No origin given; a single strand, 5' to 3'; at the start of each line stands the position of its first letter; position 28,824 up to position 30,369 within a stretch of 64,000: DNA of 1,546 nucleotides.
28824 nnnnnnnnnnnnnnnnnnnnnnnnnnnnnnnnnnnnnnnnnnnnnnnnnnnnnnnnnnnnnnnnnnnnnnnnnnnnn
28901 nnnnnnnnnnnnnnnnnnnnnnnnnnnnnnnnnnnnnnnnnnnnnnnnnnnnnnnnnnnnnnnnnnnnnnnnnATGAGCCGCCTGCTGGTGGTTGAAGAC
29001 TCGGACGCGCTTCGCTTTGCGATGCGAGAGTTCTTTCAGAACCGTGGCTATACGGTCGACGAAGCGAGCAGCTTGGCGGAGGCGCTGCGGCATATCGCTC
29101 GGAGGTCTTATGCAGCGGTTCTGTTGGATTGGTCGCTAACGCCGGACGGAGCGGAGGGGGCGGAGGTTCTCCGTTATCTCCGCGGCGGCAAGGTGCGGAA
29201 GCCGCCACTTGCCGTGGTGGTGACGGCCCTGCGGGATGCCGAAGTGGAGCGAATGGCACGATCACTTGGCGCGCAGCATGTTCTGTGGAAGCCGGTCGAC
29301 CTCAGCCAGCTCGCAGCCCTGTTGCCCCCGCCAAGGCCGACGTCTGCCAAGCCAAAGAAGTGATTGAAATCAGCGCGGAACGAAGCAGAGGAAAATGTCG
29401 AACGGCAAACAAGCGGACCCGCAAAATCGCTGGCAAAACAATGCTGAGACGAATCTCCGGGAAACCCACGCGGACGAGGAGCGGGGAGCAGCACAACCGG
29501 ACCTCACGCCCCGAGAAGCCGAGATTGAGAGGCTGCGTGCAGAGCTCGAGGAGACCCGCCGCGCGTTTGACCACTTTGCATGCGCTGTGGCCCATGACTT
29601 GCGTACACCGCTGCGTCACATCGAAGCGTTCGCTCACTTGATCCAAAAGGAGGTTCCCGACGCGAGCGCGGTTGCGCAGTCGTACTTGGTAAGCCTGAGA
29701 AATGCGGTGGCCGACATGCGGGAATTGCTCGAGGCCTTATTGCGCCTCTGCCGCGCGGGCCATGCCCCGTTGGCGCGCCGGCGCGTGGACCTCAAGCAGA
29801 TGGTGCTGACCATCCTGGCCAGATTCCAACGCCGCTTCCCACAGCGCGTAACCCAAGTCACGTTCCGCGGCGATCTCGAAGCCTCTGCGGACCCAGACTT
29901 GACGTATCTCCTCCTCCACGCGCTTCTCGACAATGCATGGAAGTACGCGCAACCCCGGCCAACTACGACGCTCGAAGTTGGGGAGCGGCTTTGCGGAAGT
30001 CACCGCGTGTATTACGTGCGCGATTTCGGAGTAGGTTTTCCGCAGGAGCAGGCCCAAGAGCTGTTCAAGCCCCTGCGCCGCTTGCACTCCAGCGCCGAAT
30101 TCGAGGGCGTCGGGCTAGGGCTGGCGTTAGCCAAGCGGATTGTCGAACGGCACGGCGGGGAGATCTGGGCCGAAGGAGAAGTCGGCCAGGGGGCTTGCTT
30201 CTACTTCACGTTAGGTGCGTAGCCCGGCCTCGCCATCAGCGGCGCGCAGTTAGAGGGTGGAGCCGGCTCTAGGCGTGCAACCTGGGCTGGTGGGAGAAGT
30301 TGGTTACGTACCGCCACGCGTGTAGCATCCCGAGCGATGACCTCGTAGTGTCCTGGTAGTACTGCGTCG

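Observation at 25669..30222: Five-gene signalling operon: HK - sigma54 EBP - pseudo-receiver - receiver - HK, preceded by an AT palindrome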

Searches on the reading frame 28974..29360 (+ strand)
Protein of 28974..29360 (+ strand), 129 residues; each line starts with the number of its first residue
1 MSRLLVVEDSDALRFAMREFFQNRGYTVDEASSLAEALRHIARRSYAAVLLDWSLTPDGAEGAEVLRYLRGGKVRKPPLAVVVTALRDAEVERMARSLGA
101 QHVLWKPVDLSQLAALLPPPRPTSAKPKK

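Call 7: search_protein_families(library=pfam, proteins=[window:28974-29360:+], max_evalue=0.01)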
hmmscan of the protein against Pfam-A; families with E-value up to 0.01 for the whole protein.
window:28974-29360:+ (129 aa): 2 families
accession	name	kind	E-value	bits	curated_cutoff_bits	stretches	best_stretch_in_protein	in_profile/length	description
PF00072.30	Response_reg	-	2.9e-16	60.1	30.2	1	5-116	2-109/111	Response regulator receiver domain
PF20274.4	cREC_REC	-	0.0044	18.1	27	1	23-98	12-86/88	Cyclic-phosphate processing Receiver domain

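Call 61: search_protein_families(library=ncbifam, proteins=[window:28974-29360:+], max_evalue=0.001)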
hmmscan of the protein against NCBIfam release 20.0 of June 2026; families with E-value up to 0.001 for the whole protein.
window:28974-29360:+ (129 aa): 53 families (the best 25 are shown)
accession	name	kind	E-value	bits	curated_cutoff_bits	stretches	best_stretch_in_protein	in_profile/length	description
NF007928.2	PRK10643.1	equivalog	6.4e-11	42.3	330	1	3-115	2-110/216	two-component system response regulator PmrA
TIGR02154.1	PhoB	equivalog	1.2e-10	41.1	296.2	1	2-115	3-114/226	phosphate regulon transcriptional regulator PhoB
NF041734.1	resp_reg_RppA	equivalog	6.7e-09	35.4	250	1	3-117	2-114/229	two-component system response regulator RppA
NF008034.0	PRK10766.1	equivalog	1e-08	35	275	1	3-113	4-109/231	two-component system response regulator TorR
NF000402.1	vanR-B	exception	1.1e-08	34.8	480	1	3-110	4-106/219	vancomycin resistance response regulator transcription factor VanR-B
NF041832.1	near_NosP_CTERM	subfamily_domain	1.4e-08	34.2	400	1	3-117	253-366/370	NahK/ErcS family hybrid sensor histidine kinase/response regulator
NF007820.0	PRK10529.1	equivalog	1.8e-08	34.1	325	1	1-116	1-111/225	two-component system response regulator KdpE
NF007005.1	PRK09468.1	equivalog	2e-08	34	331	1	2-115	4-113/237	osmolarity response regulator transcription factor OmpR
NF007969.0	PRK10693.1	equivalog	2.2e-08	33.5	329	1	3-112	9-115/337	two-component system response regulator RssB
NF047654.1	DiguCycDgcRLepto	equivalog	2.3e-08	33.3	500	1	3-113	4-112/295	diguanylate cyclase DgcR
NF053854.1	RespRegPhoBBctds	equivalog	3.9e-08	32.9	270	1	4-114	1-108/225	two-component system response regulator PhoB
TIGR01387.1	cztR_silR_copR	subfamily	8.1e-08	32.2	279.2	1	4-115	1-108/218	heavy metal response regulator transcription factor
NF033791.1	ActR_PrrA_rreg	equivalog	1.1e-07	32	250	1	3-117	3-113/173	ActR/PrrA/RegA family redox response regulator transcription factor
NF012023.0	PRK15479.1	equivalog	1.1e-07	31.7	337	1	3-116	2-111/224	transcriptional regulator TctD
NF008469.0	PRK11361.1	equivalog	1.4e-07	30.6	714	1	2-116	5-115/461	acetoacetate metabolism transcriptional regulator AtoC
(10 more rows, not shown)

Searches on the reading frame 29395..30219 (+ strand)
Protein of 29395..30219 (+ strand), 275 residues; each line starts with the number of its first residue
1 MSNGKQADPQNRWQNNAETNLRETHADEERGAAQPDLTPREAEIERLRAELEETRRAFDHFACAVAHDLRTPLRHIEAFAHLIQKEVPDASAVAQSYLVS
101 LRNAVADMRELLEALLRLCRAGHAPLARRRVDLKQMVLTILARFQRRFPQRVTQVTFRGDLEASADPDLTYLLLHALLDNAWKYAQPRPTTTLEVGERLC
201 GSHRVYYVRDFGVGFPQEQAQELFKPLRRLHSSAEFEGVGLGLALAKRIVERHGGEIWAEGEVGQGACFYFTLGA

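Call 7: search_protein_families(library=pfam, proteins=[window:29395-30219:+], max_evalue=0.01)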
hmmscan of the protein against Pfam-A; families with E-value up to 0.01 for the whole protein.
window:29395-30219:+ (275 aa): 2 families
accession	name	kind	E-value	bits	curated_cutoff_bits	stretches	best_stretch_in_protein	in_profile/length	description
PF02518.31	HATPase_c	-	5.6e-20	72.3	26.4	1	166-273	2-107/111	Histidine kinase-, DNA gyrase B-, and HSP90-like ATPase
PF00512.31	HisKA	-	5.3e-08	33.2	26.9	1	61-120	5-62/66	His Kinase A (phospho-acceptor) domain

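Call 61: search_protein_families(library=ncbifam, proteins=[window:29395-30219:+], max_evalue=0.001)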
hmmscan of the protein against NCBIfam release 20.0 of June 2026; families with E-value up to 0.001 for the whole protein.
window:29395-30219:+ (275 aa): 74 families (the best 25 are shown)
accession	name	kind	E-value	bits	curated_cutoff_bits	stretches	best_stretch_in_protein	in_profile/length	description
NF047465.1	hybrid_HK_LvrA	exception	1.3e-41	142.5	1200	1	49-273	591-816/819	hybrid histidine kinase/response regulator LvrA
NF006800.0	PRK09303.1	equivalog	4.7e-34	118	342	1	12-273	98-375/383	histidine kinase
NF041880.1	EPS_EpsF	equivalog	8.5e-29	100.4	900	1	44-272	264-490/492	response regulator EpsF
NF033092.0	HK_WalK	equivalog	1.2e-28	100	725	1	51-273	368-592/594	cell wall metabolism sensor histidine kinase WalK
TIGR02966.1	phoR_proteo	equivalog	8.7e-28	97.3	334.2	1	50-272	109-332/333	phosphate regulon sensor histidine kinase PhoR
NF046044.1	PnpS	equivalog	4.5e-26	91.8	400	1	59-273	171-389/390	two-component system histidine kinase PnpS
NF008468.0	PRK11360.1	equivalog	2.9e-25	88.7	646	1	46-273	382-606/616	two-component system sensor histidine kinase AtoS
NF045595.1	HK_scytonemin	equivalog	1.3e-24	86.6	865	1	41-271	396-631/637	scytonemin biosynthesis sensor histidine kinase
NF007793.0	PRK10490.1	equivalog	2.9e-24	85.1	1123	1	40-273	649-880/895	two-component system sensor histidine kinase KdpD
NF040691.1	MtrAB_MtrB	equivalog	1.8e-22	80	450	1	49-273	262-490/507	MtrAB system histidine kinase MtrB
TIGR02956.1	TMAO_torS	equivalog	1.8e-22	79.3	676.5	1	46-273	452-680/967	TMAO reductase system sensor histidine kinase/response regulator TorS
TIGR01386.1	cztS_silS_copS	subfamily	8.9e-22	77.7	292.55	1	50-264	233-448/457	heavy metal sensor histidine kinase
NF008312.0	PRK11100.1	equivalog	2.2e-21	76.2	356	1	37-268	236-467/477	two-component system sensor histidine kinase CreC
NF033091.0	HK_VanS_ACDEFG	equivalog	3.1e-20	72.5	400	1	46-262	64-282/293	vancomycin resistance histidine kinase VanS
NF045903.1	CuHisKinLciSLeg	equivalog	4.2e-20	72.5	700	1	51-272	132-355/357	copper-responsive two-component system sensor histidine kinase LciS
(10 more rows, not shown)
